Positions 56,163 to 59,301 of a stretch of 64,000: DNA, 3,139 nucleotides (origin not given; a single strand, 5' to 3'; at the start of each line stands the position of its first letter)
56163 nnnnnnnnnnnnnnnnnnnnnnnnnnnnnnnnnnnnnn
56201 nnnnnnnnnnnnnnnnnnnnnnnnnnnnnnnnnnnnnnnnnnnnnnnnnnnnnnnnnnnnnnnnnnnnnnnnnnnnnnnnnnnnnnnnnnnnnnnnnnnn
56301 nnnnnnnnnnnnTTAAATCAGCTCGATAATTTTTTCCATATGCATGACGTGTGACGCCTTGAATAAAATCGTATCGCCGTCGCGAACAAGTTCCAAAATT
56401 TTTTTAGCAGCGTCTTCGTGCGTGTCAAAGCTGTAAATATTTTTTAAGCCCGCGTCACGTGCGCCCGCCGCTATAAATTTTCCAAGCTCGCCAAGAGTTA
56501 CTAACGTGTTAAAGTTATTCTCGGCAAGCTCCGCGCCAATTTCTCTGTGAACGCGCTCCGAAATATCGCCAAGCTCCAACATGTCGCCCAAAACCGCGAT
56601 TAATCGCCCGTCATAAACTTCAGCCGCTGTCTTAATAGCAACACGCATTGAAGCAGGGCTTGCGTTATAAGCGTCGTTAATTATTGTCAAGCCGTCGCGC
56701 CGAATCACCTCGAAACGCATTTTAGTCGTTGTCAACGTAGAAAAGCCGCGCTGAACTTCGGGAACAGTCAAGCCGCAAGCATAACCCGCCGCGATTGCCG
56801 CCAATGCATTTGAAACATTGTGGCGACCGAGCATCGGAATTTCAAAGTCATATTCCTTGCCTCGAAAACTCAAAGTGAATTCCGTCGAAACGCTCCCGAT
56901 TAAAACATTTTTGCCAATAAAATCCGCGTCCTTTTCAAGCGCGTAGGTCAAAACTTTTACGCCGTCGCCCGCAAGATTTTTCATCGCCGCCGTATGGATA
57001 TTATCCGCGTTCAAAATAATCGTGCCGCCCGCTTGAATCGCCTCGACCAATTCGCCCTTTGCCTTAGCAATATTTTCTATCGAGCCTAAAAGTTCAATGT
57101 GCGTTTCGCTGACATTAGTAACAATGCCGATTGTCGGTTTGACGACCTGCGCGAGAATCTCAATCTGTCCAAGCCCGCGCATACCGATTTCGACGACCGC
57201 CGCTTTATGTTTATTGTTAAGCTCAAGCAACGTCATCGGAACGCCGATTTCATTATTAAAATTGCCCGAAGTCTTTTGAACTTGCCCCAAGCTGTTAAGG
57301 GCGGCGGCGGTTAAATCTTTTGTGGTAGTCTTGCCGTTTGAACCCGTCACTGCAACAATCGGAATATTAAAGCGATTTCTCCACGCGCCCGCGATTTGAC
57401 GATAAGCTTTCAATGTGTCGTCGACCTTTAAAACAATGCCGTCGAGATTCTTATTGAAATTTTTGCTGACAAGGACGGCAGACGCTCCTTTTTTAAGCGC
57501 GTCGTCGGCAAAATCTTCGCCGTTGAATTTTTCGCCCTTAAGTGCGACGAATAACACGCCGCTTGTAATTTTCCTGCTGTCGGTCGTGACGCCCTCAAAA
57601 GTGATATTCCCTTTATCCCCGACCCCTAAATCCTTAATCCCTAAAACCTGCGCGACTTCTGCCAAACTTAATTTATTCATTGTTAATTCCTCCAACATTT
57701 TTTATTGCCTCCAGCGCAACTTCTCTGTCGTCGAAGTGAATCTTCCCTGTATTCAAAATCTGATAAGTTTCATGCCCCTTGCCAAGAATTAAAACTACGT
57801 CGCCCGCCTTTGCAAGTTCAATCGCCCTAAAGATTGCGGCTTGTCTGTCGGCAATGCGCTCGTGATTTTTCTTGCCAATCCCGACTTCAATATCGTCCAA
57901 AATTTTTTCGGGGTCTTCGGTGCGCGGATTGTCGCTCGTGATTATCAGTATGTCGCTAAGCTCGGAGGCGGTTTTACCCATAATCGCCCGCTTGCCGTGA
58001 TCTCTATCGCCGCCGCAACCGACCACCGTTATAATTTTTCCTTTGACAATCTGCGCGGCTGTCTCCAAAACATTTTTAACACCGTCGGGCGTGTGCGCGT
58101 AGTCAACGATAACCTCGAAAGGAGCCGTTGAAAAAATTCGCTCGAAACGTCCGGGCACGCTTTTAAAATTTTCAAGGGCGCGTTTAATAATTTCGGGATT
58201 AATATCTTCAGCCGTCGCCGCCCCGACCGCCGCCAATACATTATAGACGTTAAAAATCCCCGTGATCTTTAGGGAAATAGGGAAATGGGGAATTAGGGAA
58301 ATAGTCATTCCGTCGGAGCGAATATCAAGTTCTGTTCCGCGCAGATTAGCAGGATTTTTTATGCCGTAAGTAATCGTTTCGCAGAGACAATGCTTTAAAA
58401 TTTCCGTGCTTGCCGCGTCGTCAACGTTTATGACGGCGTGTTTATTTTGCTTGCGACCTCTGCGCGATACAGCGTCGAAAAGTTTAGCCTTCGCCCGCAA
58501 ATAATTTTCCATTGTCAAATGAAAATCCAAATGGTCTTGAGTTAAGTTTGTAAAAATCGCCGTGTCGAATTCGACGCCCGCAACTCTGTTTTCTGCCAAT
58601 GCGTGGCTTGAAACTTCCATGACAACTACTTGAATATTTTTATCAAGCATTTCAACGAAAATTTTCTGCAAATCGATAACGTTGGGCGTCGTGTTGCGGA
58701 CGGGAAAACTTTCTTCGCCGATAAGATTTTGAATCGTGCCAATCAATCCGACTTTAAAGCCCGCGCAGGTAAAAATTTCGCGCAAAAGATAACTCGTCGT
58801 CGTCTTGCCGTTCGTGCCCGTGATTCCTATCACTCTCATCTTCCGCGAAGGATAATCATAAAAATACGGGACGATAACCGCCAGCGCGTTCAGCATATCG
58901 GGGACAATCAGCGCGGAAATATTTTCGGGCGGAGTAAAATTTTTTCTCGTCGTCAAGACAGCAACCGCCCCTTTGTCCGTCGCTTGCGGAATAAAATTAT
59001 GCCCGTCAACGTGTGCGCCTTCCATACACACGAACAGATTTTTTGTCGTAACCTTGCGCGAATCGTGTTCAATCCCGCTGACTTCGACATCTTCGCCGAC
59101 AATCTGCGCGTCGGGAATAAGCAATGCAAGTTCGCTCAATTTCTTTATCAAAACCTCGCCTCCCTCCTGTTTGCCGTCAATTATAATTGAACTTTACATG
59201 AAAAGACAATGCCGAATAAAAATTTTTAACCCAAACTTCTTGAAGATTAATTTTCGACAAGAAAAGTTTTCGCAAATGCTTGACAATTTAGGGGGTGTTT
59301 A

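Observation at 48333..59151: Peptidoglycan (dcw) operon studded with in-line toxin-antitoxin cassettes and stripped of its division genes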

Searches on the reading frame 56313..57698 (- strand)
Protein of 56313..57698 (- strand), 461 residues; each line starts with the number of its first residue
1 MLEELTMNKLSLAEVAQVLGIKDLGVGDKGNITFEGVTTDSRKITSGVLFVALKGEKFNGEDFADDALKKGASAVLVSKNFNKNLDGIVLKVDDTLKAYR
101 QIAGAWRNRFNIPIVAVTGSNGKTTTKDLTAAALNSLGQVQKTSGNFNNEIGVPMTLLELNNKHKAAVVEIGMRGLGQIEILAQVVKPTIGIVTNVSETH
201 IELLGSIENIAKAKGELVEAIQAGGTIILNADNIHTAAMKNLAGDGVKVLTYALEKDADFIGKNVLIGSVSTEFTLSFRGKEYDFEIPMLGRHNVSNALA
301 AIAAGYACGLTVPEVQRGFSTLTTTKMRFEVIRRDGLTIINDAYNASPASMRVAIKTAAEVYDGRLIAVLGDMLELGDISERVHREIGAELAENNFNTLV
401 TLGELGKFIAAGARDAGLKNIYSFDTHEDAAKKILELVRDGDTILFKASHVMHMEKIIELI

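Call 5: search_protein_families(library=ncbifam, proteins=[window:56313-57698:-], max_evalue=0.01)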
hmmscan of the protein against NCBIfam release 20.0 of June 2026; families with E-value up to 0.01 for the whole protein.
window:56313-57698:- (461 aa): 30 families (the best 25 are shown)
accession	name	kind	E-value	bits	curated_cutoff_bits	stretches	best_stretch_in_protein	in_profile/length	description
TIGR01143.1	murF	subfamily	6.7e-129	430.5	288.6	1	39-460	1-417/418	UDP-N-acetylmuramoyl-tripeptide--D-alanyl-D-alanine ligase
NF008896.0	PRK11929.1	equivalog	5.9e-126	421.6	1023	1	30-459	523-954/965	bifunctional UDP-N-acetylmuramoyl-L-alanyl-D-glutamate--2,6-diaminopimelate ligase MurE/UDP-N-acetylmuramoyl-tripeptide--D-alanyl-D-alanine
NF008041.0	PRK10773.1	equivalog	3.1e-94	316.3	551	1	7-459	1-445/453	UDP-N-acetylmuramoyl-tripeptide--D-alanyl-D-alanine ligase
NF010693.0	PRK14093.1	equivalog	6.5e-74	249.3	544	1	34-459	28-462/479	UDP-N-acetylmuramoylalanyl-D-glutamyl-2,6-diaminopimelate--D-alanyl-D-alanine ligase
NF008897.0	PRK11930.1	equivalog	9.4e-67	225.7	804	1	15-460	8-452/822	bifunctional UDP-N-acetylmuramoyl-tripeptide:D-alanyl-D-alanine ligase/alanine racemase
NF001126.0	PRK00139.1-4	equivalog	4.9e-49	167.2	373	1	28-371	17-375/486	UDP-N-acetylmuramoyl-L-alanyl-D-glutamate--2,6-diaminopimelate ligase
TIGR01085.1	murE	subfamily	7.1e-44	150.5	257.3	1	32-371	2-365/472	UDP-N-acetylmuramyl-tripeptide synthetase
NF001124.0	PRK00139.1-2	equivalog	5.7e-43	147.4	476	1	26-371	20-384/500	UDP-N-acetylmuramoyl-L-alanyl-D-glutamate--2,6-diaminopimelate ligase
NF001123.0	PRK00139.1-1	equivalog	1.5e-33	116.2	586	1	29-371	15-383/493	UDP-N-acetylmuramoyl-L-alanyl-D-glutamate--2,6-diaminopimelate ligase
TIGR01082.1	murC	equivalog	3.4e-29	102.2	335.1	1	113-369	101-351/449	UDP-N-acetylmuramate--L-alanine ligase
TIGR01087.1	murD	equivalog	9.3e-28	97.5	211.95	1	105-446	97-415/441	UDP-N-acetylmuramoyl-L-alanine--D-glutamate ligase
NF010628.0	PRK14022.1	equivalog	1.7e-25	89.7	536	1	30-373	31-376/483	UDP-N-acetylmuramoyl-L-alanyl-D-glutamate--L-lysine ligase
NF053645.1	pMurC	equivalog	4.7e-25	88.2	560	2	111-258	101-249/492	pseudomurein biosynthesis peptide ligase pMurC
NF053648.1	pMurE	equivalog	3.8e-24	85.2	600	1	115-369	101-359/464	pseudomurein biosynthesis peptide ligase pMurE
TIGR02068.2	cya_phycin_syn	equivalog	8.5e-22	77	850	2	189-459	566-859/862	cyanophycin synthetase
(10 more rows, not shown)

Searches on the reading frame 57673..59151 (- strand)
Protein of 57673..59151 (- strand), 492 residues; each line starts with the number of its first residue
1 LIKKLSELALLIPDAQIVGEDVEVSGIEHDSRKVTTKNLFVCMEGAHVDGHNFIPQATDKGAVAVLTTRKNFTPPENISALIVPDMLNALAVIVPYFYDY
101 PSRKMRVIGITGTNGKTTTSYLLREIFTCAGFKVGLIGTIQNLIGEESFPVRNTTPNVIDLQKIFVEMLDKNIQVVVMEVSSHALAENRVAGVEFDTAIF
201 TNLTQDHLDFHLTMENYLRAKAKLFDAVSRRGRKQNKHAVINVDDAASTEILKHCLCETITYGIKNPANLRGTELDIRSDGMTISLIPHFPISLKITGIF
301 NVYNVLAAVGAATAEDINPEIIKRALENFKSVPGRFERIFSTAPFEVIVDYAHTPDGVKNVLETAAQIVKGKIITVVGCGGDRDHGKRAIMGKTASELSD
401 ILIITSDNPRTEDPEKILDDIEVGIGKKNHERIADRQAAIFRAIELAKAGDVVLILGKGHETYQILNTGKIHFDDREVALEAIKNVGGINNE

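Call 5: search_protein_families(library=ncbifam, proteins=[window:57673-59151:-], max_evalue=0.01)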
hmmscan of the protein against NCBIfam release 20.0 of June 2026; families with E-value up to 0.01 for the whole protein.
window:57673-59151:- (492 aa): 31 families (the best 25 are shown)
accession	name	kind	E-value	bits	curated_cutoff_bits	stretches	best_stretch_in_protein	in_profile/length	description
NF001126.0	PRK00139.1-4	equivalog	3.5e-182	606.3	373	1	18-485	17-484/486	UDP-N-acetylmuramoyl-L-alanyl-D-glutamate--2,6-diaminopimelate ligase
TIGR01085.1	murE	subfamily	2.9e-156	521.1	257.3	1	21-483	1-471/472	UDP-N-acetylmuramyl-tripeptide synthetase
NF001124.0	PRK00139.1-2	equivalog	2.2e-150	501.7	476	1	16-486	20-495/500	UDP-N-acetylmuramoyl-L-alanyl-D-glutamate--2,6-diaminopimelate ligase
NF008896.0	PRK11929.1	equivalog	4.4e-149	498.1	1023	1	23-486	28-501/965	bifunctional UDP-N-acetylmuramoyl-L-alanyl-D-glutamate--2,6-diaminopimelate ligase MurE/UDP-N-acetylmuramoyl-tripeptide--D-alanyl-D-alanine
NF001123.0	PRK00139.1-1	equivalog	2.1e-124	415.9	586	1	20-483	16-489/493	UDP-N-acetylmuramoyl-L-alanyl-D-glutamate--2,6-diaminopimelate ligase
NF010628.0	PRK14022.1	equivalog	7.6e-103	344.8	536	1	20-473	31-470/483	UDP-N-acetylmuramoyl-L-alanyl-D-glutamate--L-lysine ligase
NF001130.0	PRK00139.2-4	equivalog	1.2e-73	248.6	715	2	5-225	12-235/516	UDP-N-acetylmuramoyl-L-alanyl-D-glutamate--2,6-diaminopimelate ligase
NF001129.0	PRK00139.2-3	equivalog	2.1e-59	201.4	762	1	15-477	32-508/517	UDP-N-acetylmuramoyl-L-alanyl-D-glutamate--2,6-diaminopimelate ligase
NF001127.0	PRK00139.2-1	equivalog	1.2e-50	172.7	997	1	23-484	30-512/520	UDP-N-acetylmuramoyl-L-alanyl-D-glutamate--2,6-diaminopimelate ligase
NF001131.0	PRK00139.2-5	equivalog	2.5e-46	158.5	1000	1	21-467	33-466/483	UDP-N-acetylmuramoyl-L-alanyl-D-glutamate--2,6-diaminopimelate ligase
TIGR02068.2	cya_phycin_syn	equivalog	1.6e-45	155.5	850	1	93-458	466-849/862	cyanophycin synthetase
NF010623.0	PRK14016.1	subfamily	3.1e-41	141.4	877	1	97-458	472-851/871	cyanophycin synthetase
TIGR01143.1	murF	subfamily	5.7e-40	137.5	288.6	1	29-379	1-333/418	UDP-N-acetylmuramoyl-tripeptide--D-alanyl-D-alanine ligase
NF053645.1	pMurC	equivalog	1.3e-36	126.3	560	2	290-412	309-431/492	pseudomurein biosynthesis peptide ligase pMurC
TIGR01087.1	murD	equivalog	4e-31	108.5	211.95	1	96-454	96-414/441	UDP-N-acetylmuramoyl-L-alanine--D-glutamate ligase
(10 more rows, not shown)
